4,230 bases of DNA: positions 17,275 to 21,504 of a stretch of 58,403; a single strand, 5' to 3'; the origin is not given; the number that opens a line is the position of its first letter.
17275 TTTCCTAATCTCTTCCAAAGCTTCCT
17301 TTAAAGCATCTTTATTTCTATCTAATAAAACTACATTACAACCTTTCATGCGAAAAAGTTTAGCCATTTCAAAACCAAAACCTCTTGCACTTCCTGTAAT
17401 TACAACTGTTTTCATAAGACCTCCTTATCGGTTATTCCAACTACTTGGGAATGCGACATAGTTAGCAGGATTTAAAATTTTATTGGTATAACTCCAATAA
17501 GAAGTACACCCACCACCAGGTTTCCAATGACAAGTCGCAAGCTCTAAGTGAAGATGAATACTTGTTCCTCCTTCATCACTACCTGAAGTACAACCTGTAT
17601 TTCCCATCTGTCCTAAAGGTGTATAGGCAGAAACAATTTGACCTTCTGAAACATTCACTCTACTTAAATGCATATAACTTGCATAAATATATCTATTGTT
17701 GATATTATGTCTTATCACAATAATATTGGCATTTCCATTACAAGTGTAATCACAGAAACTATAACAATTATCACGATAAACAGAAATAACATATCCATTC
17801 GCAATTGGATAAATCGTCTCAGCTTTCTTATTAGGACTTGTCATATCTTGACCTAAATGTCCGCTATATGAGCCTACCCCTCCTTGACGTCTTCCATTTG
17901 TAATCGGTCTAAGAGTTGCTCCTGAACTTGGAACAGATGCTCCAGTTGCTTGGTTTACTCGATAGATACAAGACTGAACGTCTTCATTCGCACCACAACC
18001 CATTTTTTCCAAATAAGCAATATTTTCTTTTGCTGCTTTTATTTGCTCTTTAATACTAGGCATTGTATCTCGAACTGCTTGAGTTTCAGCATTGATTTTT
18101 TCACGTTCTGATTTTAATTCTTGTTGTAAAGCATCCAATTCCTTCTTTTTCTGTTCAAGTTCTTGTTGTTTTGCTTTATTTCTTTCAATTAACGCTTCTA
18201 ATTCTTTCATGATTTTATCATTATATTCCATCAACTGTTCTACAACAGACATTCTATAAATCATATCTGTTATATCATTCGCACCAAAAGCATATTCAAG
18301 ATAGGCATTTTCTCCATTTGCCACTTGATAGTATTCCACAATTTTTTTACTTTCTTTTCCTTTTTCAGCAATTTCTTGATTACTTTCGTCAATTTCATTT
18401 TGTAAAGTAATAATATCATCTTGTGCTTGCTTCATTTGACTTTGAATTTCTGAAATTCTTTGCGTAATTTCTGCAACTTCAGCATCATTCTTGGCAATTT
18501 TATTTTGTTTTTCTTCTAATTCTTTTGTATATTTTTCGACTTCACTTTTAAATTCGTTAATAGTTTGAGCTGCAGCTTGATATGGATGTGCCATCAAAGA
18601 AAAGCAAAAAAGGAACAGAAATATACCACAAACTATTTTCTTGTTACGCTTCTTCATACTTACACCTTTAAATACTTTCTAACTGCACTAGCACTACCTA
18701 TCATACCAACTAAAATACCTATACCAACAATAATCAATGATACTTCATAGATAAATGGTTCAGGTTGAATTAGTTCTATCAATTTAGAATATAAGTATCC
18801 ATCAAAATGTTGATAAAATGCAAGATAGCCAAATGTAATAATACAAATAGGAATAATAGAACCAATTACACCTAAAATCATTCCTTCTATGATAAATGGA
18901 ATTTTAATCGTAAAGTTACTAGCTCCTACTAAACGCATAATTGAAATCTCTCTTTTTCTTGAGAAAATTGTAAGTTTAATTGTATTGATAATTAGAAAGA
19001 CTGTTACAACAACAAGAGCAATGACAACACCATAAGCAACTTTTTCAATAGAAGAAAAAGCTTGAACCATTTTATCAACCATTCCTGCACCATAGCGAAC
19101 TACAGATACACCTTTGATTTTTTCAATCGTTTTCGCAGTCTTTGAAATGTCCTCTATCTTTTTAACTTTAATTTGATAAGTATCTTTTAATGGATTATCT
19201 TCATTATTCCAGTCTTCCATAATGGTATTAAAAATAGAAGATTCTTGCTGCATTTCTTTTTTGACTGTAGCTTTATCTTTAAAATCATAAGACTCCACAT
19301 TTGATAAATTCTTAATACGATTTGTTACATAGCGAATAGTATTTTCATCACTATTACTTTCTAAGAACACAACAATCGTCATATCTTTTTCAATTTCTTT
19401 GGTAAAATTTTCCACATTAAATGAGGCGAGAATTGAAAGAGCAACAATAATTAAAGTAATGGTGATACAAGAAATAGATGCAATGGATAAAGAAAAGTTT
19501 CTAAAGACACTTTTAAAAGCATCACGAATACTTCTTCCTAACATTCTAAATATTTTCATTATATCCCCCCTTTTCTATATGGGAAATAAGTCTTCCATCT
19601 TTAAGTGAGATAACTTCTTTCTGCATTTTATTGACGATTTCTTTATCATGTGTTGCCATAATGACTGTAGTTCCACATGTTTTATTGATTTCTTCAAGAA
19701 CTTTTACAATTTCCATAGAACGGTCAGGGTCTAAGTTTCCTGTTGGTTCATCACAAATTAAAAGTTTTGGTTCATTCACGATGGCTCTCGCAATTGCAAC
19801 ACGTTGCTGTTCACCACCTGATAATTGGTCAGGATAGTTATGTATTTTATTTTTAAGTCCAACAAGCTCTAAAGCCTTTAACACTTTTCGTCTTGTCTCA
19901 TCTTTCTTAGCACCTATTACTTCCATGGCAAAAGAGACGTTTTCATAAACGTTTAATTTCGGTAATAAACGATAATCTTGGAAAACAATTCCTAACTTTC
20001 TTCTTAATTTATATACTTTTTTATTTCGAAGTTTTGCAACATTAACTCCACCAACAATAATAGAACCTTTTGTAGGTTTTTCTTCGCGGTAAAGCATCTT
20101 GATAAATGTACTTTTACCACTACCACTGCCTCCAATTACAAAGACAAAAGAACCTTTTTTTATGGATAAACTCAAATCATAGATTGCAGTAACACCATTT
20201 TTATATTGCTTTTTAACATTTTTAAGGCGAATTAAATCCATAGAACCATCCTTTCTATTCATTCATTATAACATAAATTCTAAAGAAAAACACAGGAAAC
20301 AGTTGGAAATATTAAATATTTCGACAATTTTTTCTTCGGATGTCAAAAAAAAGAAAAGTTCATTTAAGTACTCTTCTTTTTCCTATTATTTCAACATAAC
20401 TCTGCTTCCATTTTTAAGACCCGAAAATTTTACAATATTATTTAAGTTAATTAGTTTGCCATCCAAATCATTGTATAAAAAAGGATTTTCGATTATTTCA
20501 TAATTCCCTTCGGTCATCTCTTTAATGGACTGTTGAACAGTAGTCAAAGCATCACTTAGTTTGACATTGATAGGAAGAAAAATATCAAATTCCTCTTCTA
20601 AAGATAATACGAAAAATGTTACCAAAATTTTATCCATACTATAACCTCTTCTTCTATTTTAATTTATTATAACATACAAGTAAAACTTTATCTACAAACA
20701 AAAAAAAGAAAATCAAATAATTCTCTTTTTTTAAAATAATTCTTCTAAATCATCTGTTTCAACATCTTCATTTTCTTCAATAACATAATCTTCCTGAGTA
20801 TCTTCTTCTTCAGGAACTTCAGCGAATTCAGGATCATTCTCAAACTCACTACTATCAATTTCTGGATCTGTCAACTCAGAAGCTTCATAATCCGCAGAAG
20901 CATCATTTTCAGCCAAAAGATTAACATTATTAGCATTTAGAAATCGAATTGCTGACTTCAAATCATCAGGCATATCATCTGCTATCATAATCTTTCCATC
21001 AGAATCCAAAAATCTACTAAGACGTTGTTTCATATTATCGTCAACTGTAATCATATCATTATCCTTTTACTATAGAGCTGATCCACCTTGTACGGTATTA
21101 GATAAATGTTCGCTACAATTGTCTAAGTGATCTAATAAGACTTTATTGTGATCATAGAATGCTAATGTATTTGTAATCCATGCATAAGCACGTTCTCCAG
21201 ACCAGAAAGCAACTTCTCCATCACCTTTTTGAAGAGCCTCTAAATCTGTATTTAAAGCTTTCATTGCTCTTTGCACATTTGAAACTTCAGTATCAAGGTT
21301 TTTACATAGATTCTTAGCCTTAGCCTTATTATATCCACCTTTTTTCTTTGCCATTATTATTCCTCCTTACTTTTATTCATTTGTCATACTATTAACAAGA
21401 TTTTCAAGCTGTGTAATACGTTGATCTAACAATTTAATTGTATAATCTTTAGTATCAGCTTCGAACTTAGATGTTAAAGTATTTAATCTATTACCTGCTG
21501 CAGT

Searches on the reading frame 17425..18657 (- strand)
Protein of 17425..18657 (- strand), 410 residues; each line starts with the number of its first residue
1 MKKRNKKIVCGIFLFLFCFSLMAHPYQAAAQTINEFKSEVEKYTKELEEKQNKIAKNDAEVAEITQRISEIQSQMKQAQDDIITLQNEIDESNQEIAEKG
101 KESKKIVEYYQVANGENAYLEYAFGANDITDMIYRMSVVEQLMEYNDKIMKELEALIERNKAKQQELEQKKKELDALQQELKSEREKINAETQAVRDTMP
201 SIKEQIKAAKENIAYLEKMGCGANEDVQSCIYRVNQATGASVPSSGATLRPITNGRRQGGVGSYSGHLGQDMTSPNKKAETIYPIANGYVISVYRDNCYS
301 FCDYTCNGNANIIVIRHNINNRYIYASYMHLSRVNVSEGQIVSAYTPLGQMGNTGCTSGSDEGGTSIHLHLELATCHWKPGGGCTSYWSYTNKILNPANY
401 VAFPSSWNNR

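Call 13: search_protein_families(library=pfam, proteins=[window:17425-18657:-], max_evalue=0.01)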
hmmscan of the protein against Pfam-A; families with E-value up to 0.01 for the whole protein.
window:17425-18657:- (410 aa): 18 families
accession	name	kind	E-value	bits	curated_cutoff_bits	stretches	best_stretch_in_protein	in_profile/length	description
PF01551.29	Peptidase_M23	-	1.1e-11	45.1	28.7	1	266-373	2-87/96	Peptidase family M23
PF24568.1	CC_PcsB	-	8e-10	38.9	27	1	89-155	1-67/75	Peptidoglycan hydrolase PcsB, coiled-coil domain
PF10186.14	ATG14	-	3e-07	30.3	33.2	1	145-217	34-103/347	Vacuolar sorting 38 and autophagy-related subunit 14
PF07889.17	DUF1664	-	8.1e-07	29.6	34.6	2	25-91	53-119/124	Protein of unknown function (DUF1664)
PF11559.13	ADIP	-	9.4e-06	26.2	34.3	1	127-214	28-115/151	Afadin- and alpha -actinin-Binding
PF09486.15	HrpB7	-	1.3e-05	26.1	29.7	1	26-81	88-143/157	Bacterial type III secretion protein (HrpB7)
PF09969.14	DUF2203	-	1.6e-05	26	24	1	38-129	13-106/122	Uncharacterized conserved protein (DUF2203)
PF06103.16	DUF948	-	0.00032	21.3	37.2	0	11-80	14-82/89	Bacterial protein of unknown function (DUF948)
PF11932.13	DUF3450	-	0.00037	20.3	32.6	1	16-108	3-93/241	Protein of unknown function (DUF3450)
PF13166.12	AAA_13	-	0.00068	18.9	36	0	31-103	402-474/713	AAA domain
PF12795.12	MscS_porin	-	0.0016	18.5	34.4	1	31-98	37-110/238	Mechanosensitive ion channel porin domain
PF00038.26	Filament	-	0.0024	18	40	0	27-104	213-287/313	Intermediate filament protein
PF25450.1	Rab11-FIP3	-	0.0028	18.4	31.9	0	44-107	53-116/125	Rab11-FIP3-like domain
PF00261.25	Tropomyosin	-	0.0032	17.4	38.6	0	30-110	12-91/242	Tropomyosin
PF07200.18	Mod_r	-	0.0033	17.8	30.1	1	131-197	20-86/146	Modifier of rudimentary (Mod(r)) protein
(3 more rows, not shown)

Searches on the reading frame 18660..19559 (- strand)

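Call 13: search_protein_families(library=pfam, proteins=[window:18660-19559:-], max_evalue=0.01)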
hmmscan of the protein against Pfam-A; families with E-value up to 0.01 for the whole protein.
window:18660-19559:- (299 aa): 2 families
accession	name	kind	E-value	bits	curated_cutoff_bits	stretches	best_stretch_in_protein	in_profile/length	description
PF18075.7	FtsX_ECD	-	2e-15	57.6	23.5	1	61-154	2-96/96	FtsX extracellular domain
PF02687.27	FtsX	-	5.2e-13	49.5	25.5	1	178-298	3-117/120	FtsX-like permease C-terminal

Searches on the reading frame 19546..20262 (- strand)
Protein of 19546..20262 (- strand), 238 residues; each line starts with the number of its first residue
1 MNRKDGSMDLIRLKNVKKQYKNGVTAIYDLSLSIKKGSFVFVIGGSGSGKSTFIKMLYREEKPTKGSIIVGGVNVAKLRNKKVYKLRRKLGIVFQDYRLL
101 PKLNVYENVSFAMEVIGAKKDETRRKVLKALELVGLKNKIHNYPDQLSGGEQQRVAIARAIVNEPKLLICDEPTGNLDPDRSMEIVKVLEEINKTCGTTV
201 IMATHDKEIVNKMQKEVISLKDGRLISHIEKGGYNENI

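Call 13: search_protein_families(library=pfam, proteins=[window:19546-20262:-], max_evalue=0.01)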
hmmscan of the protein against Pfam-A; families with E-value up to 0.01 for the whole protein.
window:19546-20262:- (238 aa): 12 families
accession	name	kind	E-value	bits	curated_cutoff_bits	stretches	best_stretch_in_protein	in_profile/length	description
PF00005.33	ABC_tran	-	1.7e-37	129.5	25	1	29-174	3-136/137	ABC transporter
PF13304.12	AAA_21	-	8.5e-08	33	27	1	148-210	239-303/304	AAA domain, putative AbiEii toxin, Type IV TA system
PF02463.25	SMC_N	-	7.5e-07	29.2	40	1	125-216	121-208/220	RecF/RecN/SMC N terminal domain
PF13401.12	AAA_22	-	6.9e-05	23.6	27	1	37-205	5-123/130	AAA domain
PF07693.20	KAP_NTPase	-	0.002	17.9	20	0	27-213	12-198/293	KAP family P-loop domain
PF13175.12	AAA_15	-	0.0027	17.8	32.1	0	162-210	326-374/374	AAA ATPase domain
PF00006.31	ATP-synt_ab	-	0.0033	17.5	29.5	1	26-75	4-51/213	ATP synthase alpha/beta family, nucleotide-binding domain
PF05049.19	IIGP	-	0.0045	16.6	24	1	40-80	38-78/375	Interferon-inducible GTPase (IIGP)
PF20720.3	nSTAND3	-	0.0049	17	27.2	0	34-60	14-40/155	Novel STAND NTPase 3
PF13238.12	AAA_18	-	0.0054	17.6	29.4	0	40-61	1-22/128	AAA domain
PF13555.12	AAA_29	-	0.0061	16.7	27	0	35-54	20-39/61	P-loop containing region of AAA domain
PF03193.22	RsgA_GTPase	-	0.0094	16.2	30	0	27-62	97-131/174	RsgA GTPase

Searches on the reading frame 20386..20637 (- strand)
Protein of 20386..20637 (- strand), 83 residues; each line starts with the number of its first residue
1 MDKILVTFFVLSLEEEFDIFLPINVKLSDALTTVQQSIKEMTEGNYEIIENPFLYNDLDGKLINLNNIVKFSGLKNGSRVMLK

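Call 13: search_protein_families(library=pfam, proteins=[window:20386-20637:-], max_evalue=0.01)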
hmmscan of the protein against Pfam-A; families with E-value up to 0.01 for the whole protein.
window:20386-20637:- (83 aa): 0 families

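Call 68: search_protein_families(library=ncbifam, proteins=[window:20386-20637:-], max_evalue=1)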
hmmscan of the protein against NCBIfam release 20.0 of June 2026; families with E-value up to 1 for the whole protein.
window:20386-20637:- (83 aa): 3 families
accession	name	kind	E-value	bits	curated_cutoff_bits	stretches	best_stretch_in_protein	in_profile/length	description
NF002149.0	PRK00982.1-3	equivalog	0.0077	16.2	106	1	9-40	43-72/78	acyl carrier protein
TIGR00517.1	acyl_carrier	equivalog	0.063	13.2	70.45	1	9-39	43-71/77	acyl carrier protein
NF045770.1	MPN403_MG284_C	domain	0.097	12.7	37.3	1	32-57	3-28/57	MG284/MPN403 family protein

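Call 69: search_protein_families(library=pfam, proteins=[window:20386-20637:-], max_evalue=5)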
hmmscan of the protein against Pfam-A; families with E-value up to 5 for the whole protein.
window:20386-20637:- (83 aa): 0 families

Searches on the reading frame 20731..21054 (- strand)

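Call 13: search_protein_families(library=pfam, proteins=[window:20731-21054:-], max_evalue=0.01)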
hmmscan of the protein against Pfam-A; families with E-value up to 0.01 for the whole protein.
window:20731-21054:- (107 aa): 0 families

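Call 68: search_protein_families(library=ncbifam, proteins=[window:20731-21054:-], max_evalue=1)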
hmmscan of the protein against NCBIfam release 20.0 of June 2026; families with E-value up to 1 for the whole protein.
window:20731-21054:- (107 aa): 0 families

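Call 69: search_protein_families(library=pfam, proteins=[window:20731-21054:-], max_evalue=5)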
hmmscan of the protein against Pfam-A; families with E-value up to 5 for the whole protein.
window:20731-21054:- (107 aa): 2 families
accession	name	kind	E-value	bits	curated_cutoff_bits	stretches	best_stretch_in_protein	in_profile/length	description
PF11123.14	DNA_Packaging_2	-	0.026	15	27.5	1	8-61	17-57/79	DNA packaging protein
PF18698.7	HisK_sensor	-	0.053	14.3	27.3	1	36-95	34-94/126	Histidine kinase sensor domain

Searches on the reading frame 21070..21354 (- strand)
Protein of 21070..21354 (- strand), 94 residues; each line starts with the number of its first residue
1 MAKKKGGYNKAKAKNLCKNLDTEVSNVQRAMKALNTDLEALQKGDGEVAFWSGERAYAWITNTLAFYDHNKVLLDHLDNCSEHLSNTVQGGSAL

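Call 13: search_protein_families(library=pfam, proteins=[window:21070-21354:-], max_evalue=0.01)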
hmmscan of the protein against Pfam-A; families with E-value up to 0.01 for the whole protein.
window:21070-21354:- (94 aa): 0 families

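Call 68: search_protein_families(library=ncbifam, proteins=[window:21070-21354:-], max_evalue=1)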
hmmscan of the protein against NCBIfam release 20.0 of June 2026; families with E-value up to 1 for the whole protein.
window:21070-21354:- (94 aa): 1 family
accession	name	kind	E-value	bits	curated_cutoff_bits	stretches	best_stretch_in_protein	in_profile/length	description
NF047879.1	catechol_SstD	exception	0.0021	17.1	450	1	10-71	192-254/343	ferrated catecholamine ABC transporter substrate-binding lipoprotein SstD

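Call 69: search_protein_families(library=pfam, proteins=[window:21070-21354:-], max_evalue=5)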
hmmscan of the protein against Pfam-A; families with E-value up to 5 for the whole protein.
window:21070-21354:- (94 aa): 0 families

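Call 80: search_solved_structures(query=window:21070-21354:-, max_evalue=10)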
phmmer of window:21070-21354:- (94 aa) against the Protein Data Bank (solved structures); distinct sequences matched with E-value up to 10: 8.
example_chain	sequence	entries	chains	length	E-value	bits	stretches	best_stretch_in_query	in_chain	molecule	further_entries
1n65_A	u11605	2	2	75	0.31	14.6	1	2-51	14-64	Vitamin D-dependent calcium-binding protein, intestinal | Protein S100-G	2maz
1boc_A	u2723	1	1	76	0.33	14.6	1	2-51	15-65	CALBINDIN D9K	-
1d1o_A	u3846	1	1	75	0.34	14.5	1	2-51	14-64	CALBINDIN D9K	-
1kqv_A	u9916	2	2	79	0.35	14.5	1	2-51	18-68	VITAMIN D-DEPENDENT CALCIUM-BINDING PROTEIN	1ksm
1ht9_A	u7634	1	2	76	0.42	14.2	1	2-51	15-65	CALBINDIN D9K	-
1kcy_A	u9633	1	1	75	0.6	13.7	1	2-51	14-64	calbindin D9k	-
6w3g_A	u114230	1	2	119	0.92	13.1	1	46-83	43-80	Rd1NTF2_04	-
7unh_A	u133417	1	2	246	2.6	11.7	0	25-51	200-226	SP2 designed chlorophyll dimer protein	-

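Call 103: predict_structure(protein=window:21070-21354:-)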
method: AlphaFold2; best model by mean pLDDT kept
length: 94 residues; sequences in the alignment: 1
mean_pLDDT: 68.4   pTM: 0.42
mean pLDDT of the five models: 68.4, 60.6, 60.3, 57.3, 55.9
residues with pLDDT >= 90: 0; 70-90: 56; 50-70: 27; < 50: 11
segments of 3 or more residues with pLDDT < 50: 1-6, 91-94
pLDDT, mean of each block of 10 residues (from residue 1): 49 78 80 76 60 64 75 77 67 41
secondary structure, 60 per line:
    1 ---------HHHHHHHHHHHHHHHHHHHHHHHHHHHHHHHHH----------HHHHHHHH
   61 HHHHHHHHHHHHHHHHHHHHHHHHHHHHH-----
elements in order: H10-42 H53-89

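Call 106: fold_search(model_id=the predicted structure, library=pdb)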
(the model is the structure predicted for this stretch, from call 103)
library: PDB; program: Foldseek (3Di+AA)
matches with E <= 10: 137; with E <= 0.001: 0
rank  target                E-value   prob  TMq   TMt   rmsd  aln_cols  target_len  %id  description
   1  3zbh_A                2.8e-01  0.99  0.66  0.68   2.1        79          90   18  Geobacillus thermodenitrificans EsxA crystal form I (released 2012-11-21)
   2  3zbh_E                7.1e-01  0.92  0.65  0.67   2.2        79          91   18  Geobacillus thermodenitrificans EsxA crystal form I (released 2012-11-21)
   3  3zbh_C                7.1e-01  0.90  0.63  0.65   3.1        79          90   19  Geobacillus thermodenitrificans EsxA crystal form I (released 2012-11-21)
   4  3zbh_H                9.8e-01  0.87  0.64  0.65   2.3        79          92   18  Geobacillus thermodenitrificans EsxA crystal form I (released 2012-11-21)
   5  3zbh_F                1.1e+00  0.87  0.65  0.65   2.2        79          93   18  Geobacillus thermodenitrificans EsxA crystal form I (released 2012-11-21)
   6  4lws_A                1.3e+00  0.80  0.60  0.57   3.0        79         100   16  EsxA : EsxB (SeMet) hetero-dimer from Thermomonospora curvata (released 2015-02-04)
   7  4j10_A                1.4e+00  0.77  0.65  0.68   3.7        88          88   15  The crystal structure of a secreted protein ESXB (SeMet-labeled) from Bacillus anthracis str. Sterne (released 2013-02-13)
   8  5n7i_B                1.5e+00  0.33  0.46  0.43   4.4        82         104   18  Crystal structure of the coiled-coil domain of human tricellulin (released 2017-07-12)
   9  4j11_A                1.7e+00  0.75  0.66  0.70   3.6        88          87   15  The crystal structure of a secreted protein ESXB (wild-type, in P21 space group) from Bacillus anthracis str. sterne (released 2013-02-13)
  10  4j7k_A                1.7e+00  0.72  0.66  0.68   3.6        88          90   15  The crystal structure of a secreted protein EsxB (Mutant E54Q) from Bacillus anthracis str. Sterne (released 2013-03-06)
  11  4j7k_B                1.8e+00  0.51  0.61  0.62   4.8        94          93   10  The crystal structure of a secreted protein EsxB (Mutant E54Q) from Bacillus anthracis str. Sterne (released 2013-03-06)
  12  4j10_B                1.9e+00  0.72  0.65  0.72   2.6        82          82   12  The crystal structure of a secreted protein ESXB (SeMet-labeled) from Bacillus anthracis str. Sterne (released 2013-02-13)
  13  8i4w_B                1.9e+00  0.23  0.40  0.09   8.4        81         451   18  Cryo-EM structure of 5-subunit Smc5/6 head region (released 2024-06-26)
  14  4j41_B                2.0e+00  0.75  0.65  0.70   2.3        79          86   13  The crystal structure of a secreted protein EsxB (Mutant P67A) from Bacillus anthracis str. Sterne (released 2013-02-20)
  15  4j41_A                2.0e+00  0.72  0.68  0.71   3.4        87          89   13  The crystal structure of a secreted protein EsxB (Mutant P67A) from Bacillus anthracis str. Sterne (released 2013-02-20)
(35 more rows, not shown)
